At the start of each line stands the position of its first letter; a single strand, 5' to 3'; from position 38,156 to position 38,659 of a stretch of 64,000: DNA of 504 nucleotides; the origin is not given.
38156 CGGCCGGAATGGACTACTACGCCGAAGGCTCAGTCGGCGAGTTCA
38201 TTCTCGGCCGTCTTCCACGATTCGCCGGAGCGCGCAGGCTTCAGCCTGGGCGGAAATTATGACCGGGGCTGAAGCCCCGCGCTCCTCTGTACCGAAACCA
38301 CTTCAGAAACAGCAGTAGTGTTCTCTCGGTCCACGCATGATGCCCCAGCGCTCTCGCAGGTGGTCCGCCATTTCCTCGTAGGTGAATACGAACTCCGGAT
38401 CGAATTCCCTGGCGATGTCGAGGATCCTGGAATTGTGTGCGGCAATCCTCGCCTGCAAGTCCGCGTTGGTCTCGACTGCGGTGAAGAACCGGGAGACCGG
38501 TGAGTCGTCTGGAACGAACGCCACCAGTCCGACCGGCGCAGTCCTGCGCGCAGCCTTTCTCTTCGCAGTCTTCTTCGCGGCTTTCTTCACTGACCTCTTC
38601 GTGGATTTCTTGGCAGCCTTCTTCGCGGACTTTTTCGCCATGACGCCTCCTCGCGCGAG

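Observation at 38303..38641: Candidate precursor peptide with histone-H1-like polylysine tail, Nif11-like domain and C-terminal HYCCF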

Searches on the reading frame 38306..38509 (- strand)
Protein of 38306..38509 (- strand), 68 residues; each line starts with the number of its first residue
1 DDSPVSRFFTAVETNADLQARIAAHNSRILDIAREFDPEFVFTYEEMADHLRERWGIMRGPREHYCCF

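Call 22: find_related_loci(query=A2, collection=genome_contigs, flank=10000)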
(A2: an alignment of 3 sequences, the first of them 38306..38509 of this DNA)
Query A2 (68 aa) in genome_contigs; peptide patterns used: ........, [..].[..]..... (x = any residue, [..] = any of these).
173 stretches matched a pattern, but none encodes a relative of the query by tblastn (E <= 1e-3).

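Call 31: search_protein_representatives(alignment_id=A2)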
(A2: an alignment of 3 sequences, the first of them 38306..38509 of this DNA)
Query: 3 sequences, 68 profile positions. Proteins with E-value up to 0.001 (for the whole library): 15; up to 1e-10: 5; up to 1e-30: 1. The best 15 are listed.
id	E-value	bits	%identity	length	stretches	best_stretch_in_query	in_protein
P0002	4.0e-39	148.6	-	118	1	1-68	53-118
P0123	8.6e-22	93.1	-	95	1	4-68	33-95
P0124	1.1e-14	70.4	-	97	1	5-68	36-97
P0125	4.7e-13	65.1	-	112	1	5-68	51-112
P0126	3.1e-11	59.3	-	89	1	6-67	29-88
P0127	8.7e-10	54.6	-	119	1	6-68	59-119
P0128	1.5e-09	53.9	-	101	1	5-67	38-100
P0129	2.1e-09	53.4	-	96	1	6-67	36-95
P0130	2.4e-08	50.0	-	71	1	4-62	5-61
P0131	6.3e-08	48.7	-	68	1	7-67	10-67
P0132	8.0e-07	45.2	-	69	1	7-62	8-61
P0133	1.5e-05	41.1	-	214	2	7-54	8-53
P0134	2.0e-04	37.5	-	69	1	7-58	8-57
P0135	2.3e-04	37.3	-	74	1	6-67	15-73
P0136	8.4e-04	35.5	-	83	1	5-61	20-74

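Call 41: find_related_loci(query=A5, collection=metagenome_contigs, flank=8000)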
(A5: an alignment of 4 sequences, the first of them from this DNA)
Query A5 (68 aa) in metagenome_contigs; peptide patterns used: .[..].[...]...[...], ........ (x = any residue, [..] = any of these).
346 stretches matched a pattern, but none encodes a relative of the query by tblastn (E <= 1e-3).

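Call 54: find_homologous_proteins(query=A4, max_evalue=0.001)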
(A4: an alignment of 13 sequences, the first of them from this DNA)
Query A4 (13 sequences) (68 aa, profile of the alignment): 12 proteins with E <= 0.001 among 447 candidates.
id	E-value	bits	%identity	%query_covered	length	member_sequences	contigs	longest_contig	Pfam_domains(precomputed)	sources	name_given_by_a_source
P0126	1.5e-28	116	39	91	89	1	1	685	-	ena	-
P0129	1.0e-25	107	40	91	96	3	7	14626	-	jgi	jgi:hypothetical protein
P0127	1.1e-25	107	39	91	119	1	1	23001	-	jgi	jgi:hypothetical protein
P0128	3.9e-25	105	43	93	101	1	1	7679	-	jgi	jgi:hypothetical protein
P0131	1.6e-24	103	40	88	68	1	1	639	PF07862.17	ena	-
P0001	3.6e-24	102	97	100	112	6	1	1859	-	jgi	jgi:hypothetical protein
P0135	3.0e-23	99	31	90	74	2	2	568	-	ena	-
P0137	3.1e-21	93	32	90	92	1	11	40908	-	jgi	jgi:putative heme iron utilization protein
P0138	2.5e-20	90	30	93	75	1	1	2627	-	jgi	jgi:hypothetical protein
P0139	5.5e-20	89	33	88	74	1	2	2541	-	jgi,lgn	jgi:hypothetical protein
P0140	1.1e-15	75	36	75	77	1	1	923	-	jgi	jgi:hypothetical protein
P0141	6.2e-13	66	32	88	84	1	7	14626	-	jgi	jgi:hypothetical protein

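Call 56: find_encoding_contigs(protein=P0137, flank=9000, max_places=4)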
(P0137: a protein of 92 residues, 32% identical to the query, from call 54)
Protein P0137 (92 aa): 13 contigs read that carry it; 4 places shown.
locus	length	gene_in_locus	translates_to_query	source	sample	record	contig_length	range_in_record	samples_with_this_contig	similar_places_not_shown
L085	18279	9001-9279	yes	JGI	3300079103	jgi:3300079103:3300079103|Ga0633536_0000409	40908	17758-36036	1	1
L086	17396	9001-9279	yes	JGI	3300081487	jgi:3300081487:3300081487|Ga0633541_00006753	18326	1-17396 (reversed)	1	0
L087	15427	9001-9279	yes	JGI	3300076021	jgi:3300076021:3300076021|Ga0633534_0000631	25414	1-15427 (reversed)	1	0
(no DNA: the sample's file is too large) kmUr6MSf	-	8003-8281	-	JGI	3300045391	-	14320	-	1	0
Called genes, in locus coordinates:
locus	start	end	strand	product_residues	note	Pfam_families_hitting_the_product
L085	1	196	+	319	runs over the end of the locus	PF00092:VWA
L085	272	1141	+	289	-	PF10503:Esterase_PHB (faint)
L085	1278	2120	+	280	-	PF02668:TauD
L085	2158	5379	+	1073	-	PF13620:CarboxypepD_reg, PF25183:OMP_b-brl_4, PF00593:TonB_dep_Rec_b-barrel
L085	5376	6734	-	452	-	PF21105:DyP_N, PF20628:Dyp_perox_C (weak)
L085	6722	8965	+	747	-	PF21084:WHD_DUF4423_like (weak), PF02624:YcaO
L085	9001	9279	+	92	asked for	-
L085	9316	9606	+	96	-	-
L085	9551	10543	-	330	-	PF22767:ThcOx, PF00881:Nitroreductase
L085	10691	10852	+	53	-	-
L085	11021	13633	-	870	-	PF00069:Pkinase, PF07714:PK_Tyr_Ser-Thr, PF03109:ABC1 (weak)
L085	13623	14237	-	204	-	PF07638:Sigma70_ECF, PF04542:Sigma70_r2, PF08281:Sigma70_r4_2 (weak)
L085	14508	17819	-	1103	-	PF13620:CarboxypepD_reg, PF13715:CarbopepD_reg_2, PF25183:OMP_b-brl_4, PF00593:TonB_dep_Rec_b-barrel (weak)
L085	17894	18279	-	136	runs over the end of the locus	PF19649:DUF6152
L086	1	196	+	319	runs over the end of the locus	PF00092:VWA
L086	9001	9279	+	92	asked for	-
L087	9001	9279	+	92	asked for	-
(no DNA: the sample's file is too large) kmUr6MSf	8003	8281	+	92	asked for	-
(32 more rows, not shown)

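Call 57: find_encoding_contigs(protein=P0128, flank=9000, max_places=2)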
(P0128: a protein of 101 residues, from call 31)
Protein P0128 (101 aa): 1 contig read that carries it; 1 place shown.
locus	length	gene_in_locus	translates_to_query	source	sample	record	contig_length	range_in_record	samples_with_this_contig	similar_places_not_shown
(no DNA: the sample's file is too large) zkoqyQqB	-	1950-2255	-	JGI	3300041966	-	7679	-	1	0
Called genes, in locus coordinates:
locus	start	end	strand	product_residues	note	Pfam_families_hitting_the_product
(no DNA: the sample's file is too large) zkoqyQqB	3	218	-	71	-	?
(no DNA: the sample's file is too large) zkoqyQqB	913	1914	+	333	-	-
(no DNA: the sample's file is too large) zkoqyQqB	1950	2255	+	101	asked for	-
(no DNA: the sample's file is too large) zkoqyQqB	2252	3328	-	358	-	PF22767:ThcOx, PF00881:Nitroreductase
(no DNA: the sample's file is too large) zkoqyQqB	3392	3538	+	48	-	-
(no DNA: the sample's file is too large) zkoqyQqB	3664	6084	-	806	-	PF00069:Pkinase, PF01636:APH (faint), PF03109:ABC1 (faint), PF07714:PK_Tyr_Ser-Thr, PF13371:TPR_9 (faint), PF13432:TPR_16 (faint)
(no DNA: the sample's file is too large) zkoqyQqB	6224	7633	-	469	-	PF21105:DyP_N (faint)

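Call 58: find_encoding_contigs(protein=P0129, flank=9000, max_places=3)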
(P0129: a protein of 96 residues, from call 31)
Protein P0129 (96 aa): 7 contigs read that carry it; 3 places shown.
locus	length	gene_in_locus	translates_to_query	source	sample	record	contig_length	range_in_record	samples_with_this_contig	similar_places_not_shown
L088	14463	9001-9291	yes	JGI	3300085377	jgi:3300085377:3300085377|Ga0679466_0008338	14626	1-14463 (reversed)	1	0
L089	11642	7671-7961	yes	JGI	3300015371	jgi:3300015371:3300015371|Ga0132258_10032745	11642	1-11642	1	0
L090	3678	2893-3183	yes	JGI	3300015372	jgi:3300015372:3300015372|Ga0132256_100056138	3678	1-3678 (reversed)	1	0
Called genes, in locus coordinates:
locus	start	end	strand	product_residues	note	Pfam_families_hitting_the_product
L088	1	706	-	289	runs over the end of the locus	?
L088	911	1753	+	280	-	PF02668:TauD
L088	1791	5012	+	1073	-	PF13620:CarboxypepD_reg, PF25183:OMP_b-brl_4, PF00593:TonB_dep_Rec_b-barrel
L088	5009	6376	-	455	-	PF21105:DyP_N (weak), PF20628:Dyp_perox_C (faint)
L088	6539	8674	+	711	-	PF21084:WHD_DUF4423_like, PF02624:YcaO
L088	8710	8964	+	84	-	-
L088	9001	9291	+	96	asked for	-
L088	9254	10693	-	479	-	PF18679:HTH_57 (weak), PF22767:ThcOx, PF00881:Nitroreductase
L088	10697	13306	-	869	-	PF00069:Pkinase, PF03109:ABC1 (faint), PF07714:PK_Tyr_Ser-Thr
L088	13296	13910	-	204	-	PF07638:Sigma70_ECF (weak), PF04542:Sigma70_r2, PF08281:Sigma70_r4_2 (faint)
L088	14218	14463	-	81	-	?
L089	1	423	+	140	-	?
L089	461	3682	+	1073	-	PF13620:CarboxypepD_reg, PF25183:OMP_b-brl_4, PF00593:TonB_dep_Rec_b-barrel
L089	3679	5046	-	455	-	PF20628:Dyp_perox_C (faint)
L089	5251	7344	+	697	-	PF21084:WHD_DUF4423_like, PF02624:YcaO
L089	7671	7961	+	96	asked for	-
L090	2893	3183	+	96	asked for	-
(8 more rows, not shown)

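Call 65: find_encoding_contigs(protein=P0138, flank=5000, max_places=2)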
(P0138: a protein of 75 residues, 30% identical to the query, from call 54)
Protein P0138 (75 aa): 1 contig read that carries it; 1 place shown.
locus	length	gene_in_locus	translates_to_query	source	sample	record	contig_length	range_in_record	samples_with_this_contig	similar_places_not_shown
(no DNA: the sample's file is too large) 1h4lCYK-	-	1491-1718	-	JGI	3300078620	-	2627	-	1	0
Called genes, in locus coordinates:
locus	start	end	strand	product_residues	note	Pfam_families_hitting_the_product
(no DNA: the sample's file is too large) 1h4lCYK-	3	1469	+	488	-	?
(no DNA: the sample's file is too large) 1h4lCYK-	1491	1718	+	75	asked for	-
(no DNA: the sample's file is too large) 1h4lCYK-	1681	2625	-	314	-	?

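Call 80: search_protein_families(library=ncbifam, proteins=[L085:2158-5379:+, L085:13623-14237:-, L085:14508-17819:-, L085:11021-13633:-], max_evalue=0.00001)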
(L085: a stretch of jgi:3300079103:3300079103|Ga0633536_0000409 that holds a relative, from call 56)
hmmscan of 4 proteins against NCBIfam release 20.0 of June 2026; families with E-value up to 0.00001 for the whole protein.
L085:2158-5379:+ (1073 aa): 2 families
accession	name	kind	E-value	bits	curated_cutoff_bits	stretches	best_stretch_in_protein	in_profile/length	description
TIGR01785.1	TonB-hemin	subfamily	3.4e-06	25.8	316.85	1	613-701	358-427/677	TonB-dependent heme/hemoglobin receptor family protein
NF049945.1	TonB_dep_FCYXU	equivalog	8.7e-06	24.6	825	0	595-647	359-409/697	TonB-dependent receptor, FCYXU motif-type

L085:13623-14237:- (204 aa): 31 families (the best 25 are shown)
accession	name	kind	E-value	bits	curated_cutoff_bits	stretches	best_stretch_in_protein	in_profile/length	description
TIGR02984.1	Sig-70_plancto1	subfamily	3.3e-22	79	183.75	1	28-199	2-187/189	RNA polymerase sigma-70 factor, Planctomycetaceae-specific subfamily 1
TIGR02937.1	sigma70-ECF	superfamily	4.8e-19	68.6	42.9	1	34-200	2-165/165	sigma-70 family RNA polymerase sigma factor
NF007230.0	PRK09648.1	subfamily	9.1e-18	64.7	209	1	22-201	15-190/195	RNA polymerase sigma factor ShbA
TIGR02952.1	Sig70_famx2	equivalog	8.7e-15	55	206.45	1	27-198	5-168/170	ECF subfamily RNA polymerase sigma factor, BldN family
NF007216.0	PRK09638.1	equivalog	1.9e-12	47.3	194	1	21-202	6-176/180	RNA polymerase sigma factor SigY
NF007225.0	PRK09643.1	equivalog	2.4e-12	47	190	1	19-201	13-183/204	RNA polymerase sigma factor SigM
NF004113.0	PRK05602.1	equivalog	6.2e-11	42.3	208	1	19-202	31-203/211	RNA polymerase sigma factor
NF009165.0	PRK12512.1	equivalog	8.3e-11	41.8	198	1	21-203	10-182/184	RNA polymerase sigma factor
NF009191.0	PRK12539.1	subfamily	1.2e-10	41.2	171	1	22-196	10-175/185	sigma-70 family RNA polymerase sigma factor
TIGR02985.1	Sig70_bacteroi1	subfamily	3.1e-10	40.5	126.4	1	61-200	25-162/162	RNA polymerase sigma-70 factor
NF009172.0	PRK12519.1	subfamily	3.7e-10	39.7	222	1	15-202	11-191/194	RNA polymerase sigma factor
NF009166.1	PRK12513.1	equivalog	9.8e-10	38.5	206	1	21-200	10-186/193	RNA polymerase sigma factor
TIGR02957.1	SigX4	subfamily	1.5e-09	37.5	323.25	1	62-198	22-154/281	RNA polymerase sigma-70 factor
NF007214.0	PRK09636.1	subfamily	4.1e-09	36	271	1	62-198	29-161/293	RNA polymerase sigma factor SigJ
NF010500.0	PRK13919.1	subfamily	2e-08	34.6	226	1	22-202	12-185/186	putative RNA polymerase sigma E protein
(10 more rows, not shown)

L085:14508-17819:- (1103 aa): 0 families

L085:11021-13633:- (870 aa): 17 families
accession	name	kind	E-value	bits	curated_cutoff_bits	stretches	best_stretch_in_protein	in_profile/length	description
NF033483.0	PknB_PASTA_kin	equivalog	5.9e-62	210.4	450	1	86-369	7-292/563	Stk1 family PASTA domain-containing Ser/Thr kinase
NF047741.1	antiphage_MADS6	equivalog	3.1e-45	154.8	460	2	185-355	299-470/612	methylation-associated defense system protein kinase MAD6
NF052427.1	StpK7MSMEG_1200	equivalog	7.3e-40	137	900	1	84-342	5-265/601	serine/threonine protein kinase StpK7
NF009651.0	PRK13184.1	equivalog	3.1e-37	128.1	839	1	86-342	2-287/932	serine/threonine-protein kinase PknD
TIGR03903.1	TOMM_kin_cyc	equivalog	1.7e-30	105.7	705.75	1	111-294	3-197/1267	TOMM system kinase/cyclase fusion protein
NF038150.1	lanthi_synth_IV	equivalog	1.1e-27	96.7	650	1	84-363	187-474/851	class IV lanthionine synthetase LanL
NF033442.0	BREX_PglW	equivalog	2.6e-20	71.8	990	2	125-235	548-663/1391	BREX system serine/threonine kinase PglW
NF053615.1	SerThrKinAfsKStmc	equivalog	9.1e-14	51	1300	1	86-288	13-215/809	protein serine/threonine kinase AfsK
NF038151.1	lanthi_synth_III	equivalog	3.1e-13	49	575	1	130-331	268-468/833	class III lanthionine synthetase LanKC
NF041408.1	XopAU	subfamily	1.1e-11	45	450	1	143-282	276-417/498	XopAU family type III secretion system effector serine/threonine kinase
TIGR03724.2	arch_bud32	equivalog_domain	6e-11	42.2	125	1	129-244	37-143/193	KEOPS complex kinase/ATPase Bud32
NF011463.0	PRK14879.1-4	equivalog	9.1e-10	38.3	188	1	125-239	58-167/237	Kae1-associated kinase Bud32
NF043056.1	T4SS_LegK1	equivalog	2e-09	36.6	550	1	121-279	114-283/516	Dot/Icm T4SS effector kinase LegK1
NF011464.0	PRK14879.1-7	equivalog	2.1e-08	34.2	246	1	122-231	43-148/221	Kae1-associated kinase Bud32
NF007174.0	PRK09605.1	equivalog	8.1e-08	31.2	447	1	125-245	376-486/535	bifunctional N(6)-L-threonylcarbamoyladenine synthase/serine/threonine protein kinase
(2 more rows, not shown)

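Call 83: search_protein_families(library=pfam, proteins=[P0123, P0124, P0125, P0127, P0128, P0126, P0131, P0135], max_evalue=1)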
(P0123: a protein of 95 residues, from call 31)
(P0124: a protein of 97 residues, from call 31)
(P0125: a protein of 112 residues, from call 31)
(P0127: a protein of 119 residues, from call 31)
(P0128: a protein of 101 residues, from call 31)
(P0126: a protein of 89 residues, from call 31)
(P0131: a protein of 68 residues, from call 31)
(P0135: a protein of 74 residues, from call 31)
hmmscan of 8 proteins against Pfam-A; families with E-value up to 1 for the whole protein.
P0123 (95 aa): 1 family
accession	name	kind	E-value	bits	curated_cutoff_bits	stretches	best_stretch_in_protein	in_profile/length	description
PF07862.16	Nif11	-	0.001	19.7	23.8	1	33-70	5-44/48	Nif11 domain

P0124 (97 aa): 2 families
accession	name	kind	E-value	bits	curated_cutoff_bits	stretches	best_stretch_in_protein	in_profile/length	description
PF07862.16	Nif11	-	0.031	15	23.8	1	36-75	6-47/48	Nif11 domain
PF02568.20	ThiI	-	0.13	12.3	20.5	1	42-72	134-164/197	Thiamine biosynthesis protein (ThiI)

P0125 (112 aa): 1 family
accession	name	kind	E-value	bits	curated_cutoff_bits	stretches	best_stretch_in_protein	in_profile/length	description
PF07862.16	Nif11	-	0.00015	22.4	23.8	1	49-90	4-47/48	Nif11 domain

P0127 (119 aa): 1 family
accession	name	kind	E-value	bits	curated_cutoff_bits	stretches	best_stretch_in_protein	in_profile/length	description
PF07862.16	Nif11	-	0.00042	21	23.8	1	56-95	4-45/48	Nif11 domain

P0128 (101 aa): 1 family
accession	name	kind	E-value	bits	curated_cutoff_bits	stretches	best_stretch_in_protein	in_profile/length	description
PF07862.16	Nif11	-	0.06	14.1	23.8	1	37-77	5-47/48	Nif11 domain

P0126 (89 aa): 0 families

P0131 (68 aa): 1 family
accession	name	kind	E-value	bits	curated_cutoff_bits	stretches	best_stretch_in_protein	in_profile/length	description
PF07862.16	Nif11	-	1.7e-05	25.5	23.8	1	6-47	4-47/48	Nif11 domain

P0135 (74 aa): 1 family
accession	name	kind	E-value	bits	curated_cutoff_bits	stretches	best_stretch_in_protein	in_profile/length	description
PF07862.16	Nif11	-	0.12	13.1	23.8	1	12-49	4-43/48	Nif11 domain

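Call 86: search_solved_structures(query=A4, max_evalue=10)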
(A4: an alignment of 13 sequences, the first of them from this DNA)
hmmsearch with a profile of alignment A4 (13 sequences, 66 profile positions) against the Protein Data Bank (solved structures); distinct sequences matched with E-value up to 10: 3.
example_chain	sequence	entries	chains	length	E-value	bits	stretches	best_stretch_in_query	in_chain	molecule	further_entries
9zn4_A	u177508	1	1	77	0.0013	21.8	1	5-50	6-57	Nif11 domain-containing protein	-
6g1m_A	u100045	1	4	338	1.5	12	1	21-41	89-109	Dihydrodipicolinate reductase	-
6g1h_A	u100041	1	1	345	1.5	12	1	21-41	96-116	Dihydrodipicolinate reductase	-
